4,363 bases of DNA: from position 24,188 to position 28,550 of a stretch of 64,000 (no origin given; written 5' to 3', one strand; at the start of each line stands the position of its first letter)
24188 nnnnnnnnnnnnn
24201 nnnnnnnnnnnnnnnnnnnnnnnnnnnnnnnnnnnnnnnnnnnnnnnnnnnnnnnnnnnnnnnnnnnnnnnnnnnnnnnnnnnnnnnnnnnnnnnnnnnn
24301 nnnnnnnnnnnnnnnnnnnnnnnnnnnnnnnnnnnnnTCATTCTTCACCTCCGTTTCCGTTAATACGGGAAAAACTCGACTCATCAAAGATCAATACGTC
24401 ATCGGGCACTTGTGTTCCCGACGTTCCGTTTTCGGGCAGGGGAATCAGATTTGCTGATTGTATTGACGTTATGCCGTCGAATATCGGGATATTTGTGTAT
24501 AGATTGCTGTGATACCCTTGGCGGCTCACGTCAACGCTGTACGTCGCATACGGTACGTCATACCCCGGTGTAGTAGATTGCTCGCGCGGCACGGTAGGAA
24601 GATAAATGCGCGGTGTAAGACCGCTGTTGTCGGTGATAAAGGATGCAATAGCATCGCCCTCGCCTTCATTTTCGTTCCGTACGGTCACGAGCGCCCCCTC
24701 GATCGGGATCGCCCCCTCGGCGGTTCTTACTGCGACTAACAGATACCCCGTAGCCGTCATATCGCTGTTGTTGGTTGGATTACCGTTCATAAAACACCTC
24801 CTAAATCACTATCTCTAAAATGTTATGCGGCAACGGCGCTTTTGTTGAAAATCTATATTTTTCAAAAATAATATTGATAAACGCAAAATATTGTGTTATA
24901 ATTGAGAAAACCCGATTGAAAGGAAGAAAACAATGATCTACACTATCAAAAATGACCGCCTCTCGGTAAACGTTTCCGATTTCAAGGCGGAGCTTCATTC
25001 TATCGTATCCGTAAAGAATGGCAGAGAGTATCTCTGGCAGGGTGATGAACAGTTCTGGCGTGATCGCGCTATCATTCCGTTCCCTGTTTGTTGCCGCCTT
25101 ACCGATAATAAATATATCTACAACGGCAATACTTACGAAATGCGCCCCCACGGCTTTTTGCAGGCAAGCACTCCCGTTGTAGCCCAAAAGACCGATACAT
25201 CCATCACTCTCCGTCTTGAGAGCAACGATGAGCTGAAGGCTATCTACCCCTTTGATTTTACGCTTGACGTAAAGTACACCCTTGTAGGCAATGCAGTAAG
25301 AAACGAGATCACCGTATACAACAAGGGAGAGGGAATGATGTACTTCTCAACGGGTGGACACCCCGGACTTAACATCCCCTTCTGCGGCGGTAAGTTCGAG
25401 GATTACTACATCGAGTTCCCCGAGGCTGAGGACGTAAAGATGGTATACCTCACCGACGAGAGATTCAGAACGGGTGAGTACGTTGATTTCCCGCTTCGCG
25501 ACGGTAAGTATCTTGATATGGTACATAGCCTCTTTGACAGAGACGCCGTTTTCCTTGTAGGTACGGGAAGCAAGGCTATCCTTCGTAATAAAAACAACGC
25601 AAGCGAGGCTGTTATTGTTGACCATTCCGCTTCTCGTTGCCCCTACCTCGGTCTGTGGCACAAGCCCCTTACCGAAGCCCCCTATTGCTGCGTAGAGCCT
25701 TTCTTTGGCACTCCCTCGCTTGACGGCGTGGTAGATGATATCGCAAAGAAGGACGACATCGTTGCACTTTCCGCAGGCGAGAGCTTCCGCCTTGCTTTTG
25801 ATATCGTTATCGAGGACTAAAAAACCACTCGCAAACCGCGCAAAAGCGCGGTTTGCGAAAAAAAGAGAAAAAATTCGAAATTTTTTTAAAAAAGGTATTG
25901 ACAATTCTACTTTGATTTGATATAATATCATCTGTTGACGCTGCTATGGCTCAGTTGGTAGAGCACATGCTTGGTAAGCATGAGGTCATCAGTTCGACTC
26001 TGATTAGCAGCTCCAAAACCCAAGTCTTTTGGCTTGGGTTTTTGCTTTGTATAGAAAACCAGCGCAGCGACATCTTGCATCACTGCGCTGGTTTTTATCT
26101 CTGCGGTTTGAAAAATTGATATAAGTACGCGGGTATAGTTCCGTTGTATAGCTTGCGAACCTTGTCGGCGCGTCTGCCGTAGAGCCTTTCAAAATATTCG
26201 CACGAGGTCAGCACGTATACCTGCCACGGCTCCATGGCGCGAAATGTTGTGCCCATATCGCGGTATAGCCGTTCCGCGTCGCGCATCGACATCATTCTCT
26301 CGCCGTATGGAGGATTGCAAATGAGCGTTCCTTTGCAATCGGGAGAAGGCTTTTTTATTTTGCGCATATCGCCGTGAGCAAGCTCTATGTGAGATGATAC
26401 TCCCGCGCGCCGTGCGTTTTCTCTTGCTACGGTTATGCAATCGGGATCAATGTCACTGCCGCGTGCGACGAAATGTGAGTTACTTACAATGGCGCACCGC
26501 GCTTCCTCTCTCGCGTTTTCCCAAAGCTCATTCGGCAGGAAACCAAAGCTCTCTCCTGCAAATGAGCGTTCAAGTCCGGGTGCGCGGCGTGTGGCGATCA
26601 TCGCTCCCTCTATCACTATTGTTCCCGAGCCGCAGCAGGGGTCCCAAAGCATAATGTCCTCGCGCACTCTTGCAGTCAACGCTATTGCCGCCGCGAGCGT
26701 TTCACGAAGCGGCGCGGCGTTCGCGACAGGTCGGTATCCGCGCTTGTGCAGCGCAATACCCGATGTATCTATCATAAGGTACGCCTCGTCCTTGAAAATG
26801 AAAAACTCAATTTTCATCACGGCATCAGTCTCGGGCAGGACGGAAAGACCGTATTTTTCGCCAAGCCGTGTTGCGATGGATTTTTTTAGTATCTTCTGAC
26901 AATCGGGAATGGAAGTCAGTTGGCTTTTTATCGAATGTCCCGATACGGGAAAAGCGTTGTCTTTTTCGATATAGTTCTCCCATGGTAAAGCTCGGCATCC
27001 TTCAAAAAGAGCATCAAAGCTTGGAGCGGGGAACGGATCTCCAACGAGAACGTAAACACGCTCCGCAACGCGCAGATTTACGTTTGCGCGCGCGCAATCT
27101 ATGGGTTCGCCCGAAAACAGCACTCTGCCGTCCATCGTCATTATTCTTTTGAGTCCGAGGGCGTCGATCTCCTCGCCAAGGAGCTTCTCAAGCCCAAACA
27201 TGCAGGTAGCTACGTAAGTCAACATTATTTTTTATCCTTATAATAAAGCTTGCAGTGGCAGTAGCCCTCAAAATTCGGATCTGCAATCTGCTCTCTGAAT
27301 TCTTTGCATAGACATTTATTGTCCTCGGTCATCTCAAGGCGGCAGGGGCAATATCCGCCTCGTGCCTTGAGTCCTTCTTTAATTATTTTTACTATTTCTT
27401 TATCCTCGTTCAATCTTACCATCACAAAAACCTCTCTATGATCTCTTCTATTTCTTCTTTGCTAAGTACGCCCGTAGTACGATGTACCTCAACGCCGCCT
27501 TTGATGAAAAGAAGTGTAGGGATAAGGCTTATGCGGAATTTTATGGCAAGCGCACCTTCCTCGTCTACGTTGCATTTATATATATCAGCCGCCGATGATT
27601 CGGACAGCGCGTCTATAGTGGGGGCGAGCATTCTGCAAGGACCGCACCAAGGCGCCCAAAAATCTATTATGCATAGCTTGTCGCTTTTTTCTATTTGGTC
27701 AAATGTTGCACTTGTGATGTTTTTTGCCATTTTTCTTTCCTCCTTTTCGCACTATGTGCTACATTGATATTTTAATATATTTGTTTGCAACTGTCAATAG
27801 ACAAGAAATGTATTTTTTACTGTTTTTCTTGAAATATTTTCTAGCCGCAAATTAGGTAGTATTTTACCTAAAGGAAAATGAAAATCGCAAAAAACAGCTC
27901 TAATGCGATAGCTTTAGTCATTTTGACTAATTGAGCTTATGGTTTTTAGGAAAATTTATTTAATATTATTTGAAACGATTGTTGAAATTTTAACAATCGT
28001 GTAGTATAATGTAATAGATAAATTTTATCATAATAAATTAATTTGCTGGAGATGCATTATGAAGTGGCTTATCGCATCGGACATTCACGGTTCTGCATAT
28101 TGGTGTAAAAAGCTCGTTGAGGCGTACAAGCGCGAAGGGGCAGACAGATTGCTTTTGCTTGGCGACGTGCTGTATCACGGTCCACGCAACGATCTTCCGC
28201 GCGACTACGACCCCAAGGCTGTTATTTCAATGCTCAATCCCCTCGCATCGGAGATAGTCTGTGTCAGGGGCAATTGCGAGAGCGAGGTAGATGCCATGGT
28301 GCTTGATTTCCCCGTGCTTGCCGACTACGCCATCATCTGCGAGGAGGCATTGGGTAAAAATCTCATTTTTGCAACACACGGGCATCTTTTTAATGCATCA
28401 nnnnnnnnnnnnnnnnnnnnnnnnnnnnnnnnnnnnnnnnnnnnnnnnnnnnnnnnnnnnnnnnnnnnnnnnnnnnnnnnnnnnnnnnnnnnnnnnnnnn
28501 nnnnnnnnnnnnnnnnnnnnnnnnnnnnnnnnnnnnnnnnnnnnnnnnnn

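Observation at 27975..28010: Rex-type redox operator overlapping the -35 of the fumarate-reduction operon promoter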

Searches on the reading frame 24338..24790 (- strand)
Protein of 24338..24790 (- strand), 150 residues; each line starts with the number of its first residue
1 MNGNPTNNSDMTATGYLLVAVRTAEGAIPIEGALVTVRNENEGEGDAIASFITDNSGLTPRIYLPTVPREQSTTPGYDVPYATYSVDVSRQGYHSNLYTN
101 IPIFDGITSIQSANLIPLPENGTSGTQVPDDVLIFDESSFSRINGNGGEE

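Call 6: search_protein_families(library=pfam, proteins=[window:24338-24790:-])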
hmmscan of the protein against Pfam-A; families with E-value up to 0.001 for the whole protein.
window:24338-24790:- (150 aa): 1 family
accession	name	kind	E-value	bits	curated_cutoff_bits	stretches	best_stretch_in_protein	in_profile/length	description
PF13620.12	CarboxypepD_reg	-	5.8e-05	23.8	32.3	0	21-57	6-38/82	Carboxypeptidase regulatory-like domain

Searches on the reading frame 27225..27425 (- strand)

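Call 6: search_protein_families(library=pfam, proteins=[window:27225-27425:-])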
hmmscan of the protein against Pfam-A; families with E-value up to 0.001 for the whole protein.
window:27225-27425:- (66 aa): 1 family
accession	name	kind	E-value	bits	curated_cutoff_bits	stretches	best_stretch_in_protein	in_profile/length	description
PF02943.20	FeThRed_B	-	0.00041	20.8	22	1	4-64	19-88/106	Ferredoxin thioredoxin reductase catalytic beta chain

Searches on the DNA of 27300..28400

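Call 69: search_rna_families(source=window, start=27300, end=28400, threshold=evalue, max_evalue=1)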
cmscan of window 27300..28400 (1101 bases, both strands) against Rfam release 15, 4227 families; matches with E-value up to 1: 0.
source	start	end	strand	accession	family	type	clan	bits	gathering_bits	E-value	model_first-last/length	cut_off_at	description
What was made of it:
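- There is no Rfam hit in the region (call 69).
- Tried and rejected: There is no Rfam hit (call 69), and the palindrome lies upstream of the predicted transcription start.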
